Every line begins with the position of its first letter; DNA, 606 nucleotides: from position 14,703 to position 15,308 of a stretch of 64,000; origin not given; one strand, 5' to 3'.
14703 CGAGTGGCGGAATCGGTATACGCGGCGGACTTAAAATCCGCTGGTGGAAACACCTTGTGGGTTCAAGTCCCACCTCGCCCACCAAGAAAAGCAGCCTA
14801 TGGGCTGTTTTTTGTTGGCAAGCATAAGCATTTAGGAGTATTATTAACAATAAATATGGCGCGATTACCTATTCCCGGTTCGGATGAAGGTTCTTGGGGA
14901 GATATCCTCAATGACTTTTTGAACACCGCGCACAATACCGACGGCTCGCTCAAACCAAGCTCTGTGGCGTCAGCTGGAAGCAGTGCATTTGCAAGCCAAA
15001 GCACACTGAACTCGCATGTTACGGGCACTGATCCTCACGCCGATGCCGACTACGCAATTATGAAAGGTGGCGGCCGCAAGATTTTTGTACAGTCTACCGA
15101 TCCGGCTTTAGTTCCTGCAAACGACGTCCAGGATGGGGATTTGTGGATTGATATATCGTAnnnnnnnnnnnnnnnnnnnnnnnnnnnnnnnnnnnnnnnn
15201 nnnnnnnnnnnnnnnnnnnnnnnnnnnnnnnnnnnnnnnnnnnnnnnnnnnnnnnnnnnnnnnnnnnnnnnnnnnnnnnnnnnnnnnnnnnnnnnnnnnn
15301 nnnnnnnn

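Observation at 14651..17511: tRNA-Leu-adjacent three-gene operon resembling a phage tail-fibre / polysaccharide depolymerase module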

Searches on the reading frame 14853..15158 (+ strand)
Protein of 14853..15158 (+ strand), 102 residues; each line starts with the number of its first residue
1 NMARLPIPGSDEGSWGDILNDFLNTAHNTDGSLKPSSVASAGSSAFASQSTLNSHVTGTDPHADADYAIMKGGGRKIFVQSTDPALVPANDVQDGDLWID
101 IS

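Call 5: search_protein_families(library=pfam, proteins=[window:14853-15158:+], max_evalue=1)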
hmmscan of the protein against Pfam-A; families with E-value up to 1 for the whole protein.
window:14853-15158:+ (102 aa): 0 families

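Call 6: search_protein_families(library=phrogs, proteins=[window:14853-15158:+], max_evalue=1)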
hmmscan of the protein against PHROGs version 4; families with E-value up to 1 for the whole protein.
window:14853-15158:+ (102 aa): 0 families

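Call 9: search_solved_structures(query=window:14856-15158:+, max_evalue=10)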
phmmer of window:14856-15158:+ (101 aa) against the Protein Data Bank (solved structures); distinct sequences matched with E-value up to 10: 3.
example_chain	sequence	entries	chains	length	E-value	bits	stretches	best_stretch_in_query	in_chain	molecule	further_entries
4rwe_A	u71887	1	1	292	0.4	14.4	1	8-92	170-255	Sugar-binding transport protein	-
8xls_W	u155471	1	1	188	0.69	13.7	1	26-77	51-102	Photosystem I reaction center subunit Psa29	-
8zeh_g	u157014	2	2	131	0.76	13.6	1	30-77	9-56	Photosystem I reaction center subunit Psa29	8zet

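Call 10: search_protein_families(library=ncbifam, proteins=[window:14856-15158:+], max_evalue=1)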
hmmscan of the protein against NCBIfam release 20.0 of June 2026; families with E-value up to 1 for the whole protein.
window:14856-15158:+ (101 aa): 0 families

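Call 16: find_homologous_proteins(query=window:14856-15158:+, max_evalue=0.01)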
Query window:14856-15158:+ (101 aa): 28 proteins with E <= 0.01 among 32 candidates.
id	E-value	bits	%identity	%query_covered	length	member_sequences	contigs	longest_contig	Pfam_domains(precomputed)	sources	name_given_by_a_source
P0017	3.7e-60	218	100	100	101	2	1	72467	-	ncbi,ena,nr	ncbi:MAG TPA: hypothetical protein VJM32_02125 [Candidatus Saccharimonadales bacterium]|nr:hypotheti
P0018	3.0e-33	132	58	100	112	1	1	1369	-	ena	-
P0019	5.4e-33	131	59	100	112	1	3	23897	-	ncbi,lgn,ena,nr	ncbi:MAG TPA: hypothetical protein VJM46_03330 [Candidatus Saccharimonadales bacterium]|nr:hypotheti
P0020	4.3e-32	128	60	100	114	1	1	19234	-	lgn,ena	-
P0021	7.2e-31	124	56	75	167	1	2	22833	-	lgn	-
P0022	1.5e-30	123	59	79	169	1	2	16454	-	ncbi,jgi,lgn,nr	ncbi:MAG TPA: hypothetical protein VGO07_06595 [Candidatus Saccharimonadales bacterium]|jgi:hypothet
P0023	1.4e-25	107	53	100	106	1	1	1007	-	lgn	-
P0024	1.9e-12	65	55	61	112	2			-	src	-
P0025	2.4e-11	62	69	42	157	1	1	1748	-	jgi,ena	-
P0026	4.7e-11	61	55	55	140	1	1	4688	-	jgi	jgi:hypothetical protein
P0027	1.2e-10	60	56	56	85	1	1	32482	-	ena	-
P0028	1.7e-10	59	55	53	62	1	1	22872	-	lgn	-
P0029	2.2e-10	59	62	54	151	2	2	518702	PF24243.2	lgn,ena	-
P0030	3.8e-10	58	72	39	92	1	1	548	-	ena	-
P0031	1.1e-9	57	58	54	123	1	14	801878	-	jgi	jgi:hypothetical protein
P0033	2.1e-9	56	45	57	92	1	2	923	PF19264.5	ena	-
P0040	1.0e-7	50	68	40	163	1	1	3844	PF19264.5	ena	-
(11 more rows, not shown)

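Call 18: search_dna_similar(query=window:14856-15158:+, collection=phages, mode=protein, max_evalue=1)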
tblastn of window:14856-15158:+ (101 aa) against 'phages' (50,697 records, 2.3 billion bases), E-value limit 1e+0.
Records with a match: 6; places in all: 6; records where one place covers at least 80% of the query: 0.
Best place of each record, by identity: 60-80% 4; <60% 2.
By first word of the organism name: Streptomyces 6.
By host as written in the record: Streptomyces sp. 5a 2; Streptomyces lividans JI 1326 2; Streptomyces mirabilis NRRL B-2400 1; Streptomyces turgidiscabies 1.
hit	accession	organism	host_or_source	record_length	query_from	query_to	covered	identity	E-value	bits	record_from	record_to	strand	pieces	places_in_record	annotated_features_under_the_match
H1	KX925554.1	Streptomyces phage BRock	Streptomyces sp. 5a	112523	1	30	30%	70.0%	2e-5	47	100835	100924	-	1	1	collagen triple helix repeat-containing protein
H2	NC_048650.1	Streptomyces phage BRock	Streptomyces sp. 5a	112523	1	30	30%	70.0%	2e-5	47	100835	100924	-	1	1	collagen triple helix repeat-containing protein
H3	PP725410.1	Streptomyces phage GiJojo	Streptomyces mirabilis NRRL B-2400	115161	1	30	30%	60.0%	1e-3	42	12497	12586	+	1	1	34: hypothetical protein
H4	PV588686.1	Streptomyces phage pSt2308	Streptomyces turgidiscabies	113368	1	30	30%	60.0%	2e-3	41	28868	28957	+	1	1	none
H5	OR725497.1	Streptomyces phage LuckySocke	Streptomyces lividans JI 1326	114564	1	30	30%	53.3%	1e-1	36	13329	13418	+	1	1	41: hypothetical protein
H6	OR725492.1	Streptomyces phage Alone3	Streptomyces lividans JI 1326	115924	1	30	30%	53.3%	1e-1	36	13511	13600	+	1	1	41: hypothetical protein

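Call 19: get_annotated_region(hit=H1, flank=8000)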
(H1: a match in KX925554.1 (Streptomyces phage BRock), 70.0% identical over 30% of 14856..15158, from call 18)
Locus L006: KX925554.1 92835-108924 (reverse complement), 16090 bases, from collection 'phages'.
description: Streptomyces phage BRock, complete genome.
organism: Streptomyces phage BRock (NCBI taxid 1913591)
taxonomy: Viruses; Duplodnaviria; Heunggongvirae; Uroviricota; Caudoviricetes; Borockvirus; Borockvirus brock
host: Streptomyces sp. 5a; source: -; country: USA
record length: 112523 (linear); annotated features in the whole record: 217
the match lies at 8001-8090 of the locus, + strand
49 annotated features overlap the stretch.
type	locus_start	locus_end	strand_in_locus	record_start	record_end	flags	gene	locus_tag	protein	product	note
CDS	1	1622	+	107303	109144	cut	-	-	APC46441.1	collagen triple helix repeat-containing protein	gp211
tRNA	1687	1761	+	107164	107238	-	-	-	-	tRNA-Pro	gp210; tRNA-Pro (anticodon tgg)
tRNA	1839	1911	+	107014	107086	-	-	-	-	tRNA-Phe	gp209; tRNA-Phe (anticodon gaa)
tRNA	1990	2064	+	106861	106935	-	-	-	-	tRNA-Met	gp208; tRNA-Met (anticodon cat)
tRNA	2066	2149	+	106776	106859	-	-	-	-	tRNA-Met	gp207; tRNA-Met (anticodon cat)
CDS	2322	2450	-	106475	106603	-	-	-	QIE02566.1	hypothetical protein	gp205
tRNA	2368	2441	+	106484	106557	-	-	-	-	tRNA-Gly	gp206; tRNA-Gly (anticodon tcc)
tRNA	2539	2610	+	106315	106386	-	-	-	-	tRNA-Gln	gp204; tRNA-Gln (anticodon ctg)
tRNA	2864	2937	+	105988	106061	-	-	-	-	tRNA-Gln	gp203; tRNA-Gln (anticodon ttg)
tRNA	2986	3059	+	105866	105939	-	-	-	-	tRNA-Asp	gp202; tRNA-Asp (anticodon gtc)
tRNA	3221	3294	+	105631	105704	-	-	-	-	tRNA-Glu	gp201; tRNA-Glu (anticodon ctc)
tRNA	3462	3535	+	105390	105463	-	-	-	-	tRNA-Glu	gp200; tRNA-Glu (anticodon ttc)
CDS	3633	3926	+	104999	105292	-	-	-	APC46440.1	hypothetical protein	gp199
tRNA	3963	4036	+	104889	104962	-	-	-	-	tRNA-Thr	gp198; tRNA-Thr (anticodon tgt)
tRNA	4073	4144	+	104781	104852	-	-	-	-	tRNA-Thr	gp197; tRNA-Thr (anticodon cgt)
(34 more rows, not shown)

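Call 37: find_related_loci(query=A3, collection=viral_contigs, flank=10000)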
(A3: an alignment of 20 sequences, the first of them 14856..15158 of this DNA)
Query A3 (101 aa) in viral_contigs; peptide patterns used: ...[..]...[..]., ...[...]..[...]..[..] (x = any residue, [..] = any of these).
41 stretches matched a pattern; 16 encode a relative of the query (tblastn E <= 1e-3); 16 distinct loci.
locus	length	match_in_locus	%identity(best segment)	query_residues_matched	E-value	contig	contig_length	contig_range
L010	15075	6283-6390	61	1-36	2e-11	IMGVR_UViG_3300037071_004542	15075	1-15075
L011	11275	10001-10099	61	1-33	1e-10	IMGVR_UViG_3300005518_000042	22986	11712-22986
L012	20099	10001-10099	61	1-33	2e-10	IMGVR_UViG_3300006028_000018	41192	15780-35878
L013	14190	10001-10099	61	1-33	1e-10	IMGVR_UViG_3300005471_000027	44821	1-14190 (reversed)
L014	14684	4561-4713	47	1-53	2e-10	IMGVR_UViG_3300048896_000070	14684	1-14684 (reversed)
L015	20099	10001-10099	52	1-33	2e-8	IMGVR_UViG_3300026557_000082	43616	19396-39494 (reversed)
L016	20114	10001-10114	54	1-39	3e-8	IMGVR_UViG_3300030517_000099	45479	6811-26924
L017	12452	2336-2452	46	1-39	5e-8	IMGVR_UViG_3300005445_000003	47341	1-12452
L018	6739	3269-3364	56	1-32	7e-8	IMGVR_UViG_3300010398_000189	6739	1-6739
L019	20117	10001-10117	44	1-39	2e-7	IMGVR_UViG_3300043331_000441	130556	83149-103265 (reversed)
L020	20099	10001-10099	52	1-33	2e-7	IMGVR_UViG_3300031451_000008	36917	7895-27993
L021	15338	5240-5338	52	1-33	2e-7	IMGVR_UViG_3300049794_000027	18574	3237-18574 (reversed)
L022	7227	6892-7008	49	1-39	4e-7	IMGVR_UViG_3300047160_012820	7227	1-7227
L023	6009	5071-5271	36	2-59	2e-5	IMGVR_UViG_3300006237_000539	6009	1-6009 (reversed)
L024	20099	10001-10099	39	1-33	9e-5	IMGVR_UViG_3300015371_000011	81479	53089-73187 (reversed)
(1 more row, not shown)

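Call 39: find_encoding_contigs(protein=P0017, flank=10000, max_places=2)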
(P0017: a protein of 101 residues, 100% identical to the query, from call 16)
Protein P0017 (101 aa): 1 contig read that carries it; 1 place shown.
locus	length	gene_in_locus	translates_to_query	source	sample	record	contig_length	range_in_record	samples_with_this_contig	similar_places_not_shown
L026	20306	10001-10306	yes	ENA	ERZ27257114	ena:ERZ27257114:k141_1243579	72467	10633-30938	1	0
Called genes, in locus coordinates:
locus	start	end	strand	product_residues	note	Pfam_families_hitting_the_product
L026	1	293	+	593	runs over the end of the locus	PF00009:GTP_EFTU, PF01926:MMR_HSR1 (weak), PF14492:EFG_III (weak), PF00679:EFG_C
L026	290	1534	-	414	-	PF07690:MFS_1, PF12832:MFS_1_like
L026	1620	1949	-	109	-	-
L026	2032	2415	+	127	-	PF03551:PadR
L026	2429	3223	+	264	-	-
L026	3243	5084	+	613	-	PF02518:HATPase_c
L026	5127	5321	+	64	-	-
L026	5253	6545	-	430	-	-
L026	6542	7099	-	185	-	PF07638:Sigma70_ECF (weak), PF05263:DUF722 (faint), PF04542:Sigma70_r2, PF08281:Sigma70_r4_2, PF04545:Sigma70_r4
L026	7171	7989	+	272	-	PF02463:SMC_N (faint), PF00005:ABC_tran, PF13304:AAA_21 (faint)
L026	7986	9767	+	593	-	PF02687:FtsX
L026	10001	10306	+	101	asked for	-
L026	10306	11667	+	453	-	PF00041:fn3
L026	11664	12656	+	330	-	PF18911:PKD_4, PF22352:K319L-like_PKD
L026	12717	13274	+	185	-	PF04011:LemA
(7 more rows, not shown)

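Call 60: search_protein_families(library=pfam, proteins=[P0029, P0033, P0040, L010:6283-8013:+, L012:10001-11362:+, L015:10001-11524:+, L020:10001-13201:+], max_evalue=0.01)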
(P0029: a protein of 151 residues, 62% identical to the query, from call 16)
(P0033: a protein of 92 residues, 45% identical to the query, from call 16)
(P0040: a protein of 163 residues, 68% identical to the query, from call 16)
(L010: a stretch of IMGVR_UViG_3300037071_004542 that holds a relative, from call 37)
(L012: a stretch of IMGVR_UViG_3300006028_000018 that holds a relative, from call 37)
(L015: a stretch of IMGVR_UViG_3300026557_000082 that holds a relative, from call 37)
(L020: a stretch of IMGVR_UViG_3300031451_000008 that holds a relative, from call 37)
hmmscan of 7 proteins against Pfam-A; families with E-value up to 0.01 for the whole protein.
P0029 (151 aa): 1 family
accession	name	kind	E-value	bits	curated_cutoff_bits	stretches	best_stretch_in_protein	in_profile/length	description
PF24243.1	Phage_tail_C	-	1.2e-10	41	23.7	1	127-150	3-26/26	Phage tail tip domain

P0033 (92 aa): 1 family
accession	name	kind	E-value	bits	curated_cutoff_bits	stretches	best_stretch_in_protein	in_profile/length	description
PF19264.4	DUF5907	-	6.9e-07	29.8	27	1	33-58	1-26/80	Repeat of unknown function (DUF5907)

P0040 (163 aa): 1 family
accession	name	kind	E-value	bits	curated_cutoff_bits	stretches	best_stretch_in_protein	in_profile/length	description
PF19264.4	DUF5907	-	1.5e-05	25.6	27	1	88-136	1-43/80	Repeat of unknown function (DUF5907)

L010:6283-8013:+ (577 aa): 2 families
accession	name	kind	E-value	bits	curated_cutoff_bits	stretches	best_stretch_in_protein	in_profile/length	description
PF12708.12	Pect-lyase_RHGA_epim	-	3.9e-17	63.2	27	1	39-98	2-62/213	Rhamnogalacturonase A/epimerase, pectate lyase-like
PF24149.1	K1-lyase_Rider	-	6.3e-06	26.9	27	1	147-213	4-69/89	K1 capsule-specific polysaccharide lyase, Rider domain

L012:10001-11362:+ (454 aa): 2 families
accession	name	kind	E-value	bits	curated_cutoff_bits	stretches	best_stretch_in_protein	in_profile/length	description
PF12708.12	Pect-lyase_RHGA_epim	-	1.5e-15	58.1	27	1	36-258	1-194/213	Rhamnogalacturonase A/epimerase, pectate lyase-like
PF13229.12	Beta_helix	-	5.3e-06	26.6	25.9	1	204-363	2-156/158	Right handed beta helix region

L015:10001-11524:+ (508 aa): 3 families
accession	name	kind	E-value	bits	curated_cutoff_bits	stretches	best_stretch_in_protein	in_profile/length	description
PF12708.12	Pect-lyase_RHGA_epim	-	2.4e-08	34.5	27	1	35-263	1-202/213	Rhamnogalacturonase A/epimerase, pectate lyase-like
PF13229.12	Beta_helix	-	0.00036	20.6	25.9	1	233-377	7-155/158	Right handed beta helix region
PF12218.14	End_N_terminal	-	0.0085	16.2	26.3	0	45-67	1-23/67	N terminal extension of bacteriophage endosialidase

L020:10001-13201:+ (1067 aa): 1 family
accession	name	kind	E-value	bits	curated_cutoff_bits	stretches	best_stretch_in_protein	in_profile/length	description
PF00150.24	Cellulase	-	3.5e-12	46.8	23.5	1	689-797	17-116/272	Cellulase (glycosyl hydrolase family 5)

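Call 62: search_protein_families(library=phrogs, proteins=[L012:1796-2869:+, L012:5700-6983:+, L012:6996-7340:+, L012:7550-9985:+, L012:10001-11362:+, L012:11369-12961:+, L012:12979-13359:+, L012:13374-13874:+, L024:5973-9212:+, L024:10001-10957:+], max_evalue=0.001)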
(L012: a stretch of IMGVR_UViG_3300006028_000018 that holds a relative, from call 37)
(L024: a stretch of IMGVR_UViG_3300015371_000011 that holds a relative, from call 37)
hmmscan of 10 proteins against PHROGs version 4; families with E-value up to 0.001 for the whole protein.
L012:1796-2869:+ (358 aa): 2 families
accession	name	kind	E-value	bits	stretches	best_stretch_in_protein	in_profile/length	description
phrog_212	-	head and packaging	1.3e-34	120.9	1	5-358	3-296/301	major head protein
phrog_31318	-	unknown function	0.00035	21.3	0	292-357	78-146/147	-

L012:5700-6983:+ (428 aa): 2 families
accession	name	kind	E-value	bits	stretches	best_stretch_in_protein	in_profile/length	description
phrog_10909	-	tail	3.7e-09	37.4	1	279-346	205-270/290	major tail protein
phrog_2839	-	tail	8.5e-06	25.5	1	277-351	60-133/581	tail sheath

L012:6996-7340:+ (115 aa): 1 family
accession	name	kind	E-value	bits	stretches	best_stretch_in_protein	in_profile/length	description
phrog_569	-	tail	0.00044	21.2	1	3-75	26-95/256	tail length tape measure protein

L012:7550-9985:+ (812 aa): 20 families
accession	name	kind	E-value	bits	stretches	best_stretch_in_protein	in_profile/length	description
phrog_991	-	tail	1.1e-52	180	1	26-749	265-872/1966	tail length tape measure protein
phrog_1533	-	tail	1e-37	130.3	1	23-496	212-666/1688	tail length tape measure protein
phrog_167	-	tail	5e-30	105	2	25-558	246-696/1555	tail length tape measure protein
phrog_1272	-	tail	1.1e-29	104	1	19-512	218-690/1606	tail length tape measure protein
phrog_4704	-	tail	1.1e-22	81.5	1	23-440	179-594/625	tail length tape measure protein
phrog_28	-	tail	1.8e-22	80.8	1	21-654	243-797/1228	tail length tape measure protein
phrog_2723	-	tail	8.7e-21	74.6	1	14-278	133-402/1578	tail length tape measure protein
phrog_58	-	tail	4.2e-18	66.1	1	22-690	290-932/1544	tail length tape measure protein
phrog_1293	-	tail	4.2e-18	65.6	1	23-653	142-727/1424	tail length tape measure protein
phrog_9696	-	tail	4.7e-12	45.5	1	15-311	31-323/1415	tail length tape measure protein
phrog_14441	-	tail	1.1e-10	42.7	1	41-223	56-238/241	tail length tape measure protein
phrog_23013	-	tail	6.2e-10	38.4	1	42-468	113-519/1379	tail length tape measure protein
phrog_36688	-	tail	8.7e-09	34.4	1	48-240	59-251/1600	tail length tape measure protein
phrog_38390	-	tail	3.4e-08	33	1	14-263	17-259/1029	tail length tape measure protein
phrog_16692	-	unknown function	2.1e-07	30.8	1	30-258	141-378/1107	-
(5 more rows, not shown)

L012:10001-11362:+ (454 aa): 3 families
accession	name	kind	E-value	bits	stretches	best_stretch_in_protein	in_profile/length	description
phrog_2234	-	tail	3.4e-13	50.1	1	18-94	166-240/757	tail spike protein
phrog_7458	-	tail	2e-09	37.3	1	37-109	120-193/732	tail spike protein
phrog_9707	-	tail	3.4e-06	26.9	1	43-100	187-246/667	tail protein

L012:11369-12961:+ (531 aa): 0 families

L012:12979-13359:+ (127 aa): 5 families
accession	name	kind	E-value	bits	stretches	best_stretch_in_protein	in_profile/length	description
phrog_5417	-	unknown function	5.2e-13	50.1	1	8-110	35-138/156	-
phrog_1780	-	tail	1.6e-06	28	1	7-92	9-97/855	tail collar fiber protein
phrog_18500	-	unknown function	2e-06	29.1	1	23-107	78-159/187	-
phrog_4176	-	tail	3.6e-06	27.7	1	9-93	39-128/309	tail fiber protein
phrog_4618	-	tail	4.9e-05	23.2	1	5-91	6-95/413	tail collar fiber protein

L012:13374-13874:+ (167 aa): 0 families

L024:5973-9212:+ (1080 aa): 1 family
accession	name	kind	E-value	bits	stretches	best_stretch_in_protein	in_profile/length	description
phrog_27978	-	unknown function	0.00095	20.2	0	130-186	49-106/107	-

L024:10001-10957:+ (319 aa): 0 families
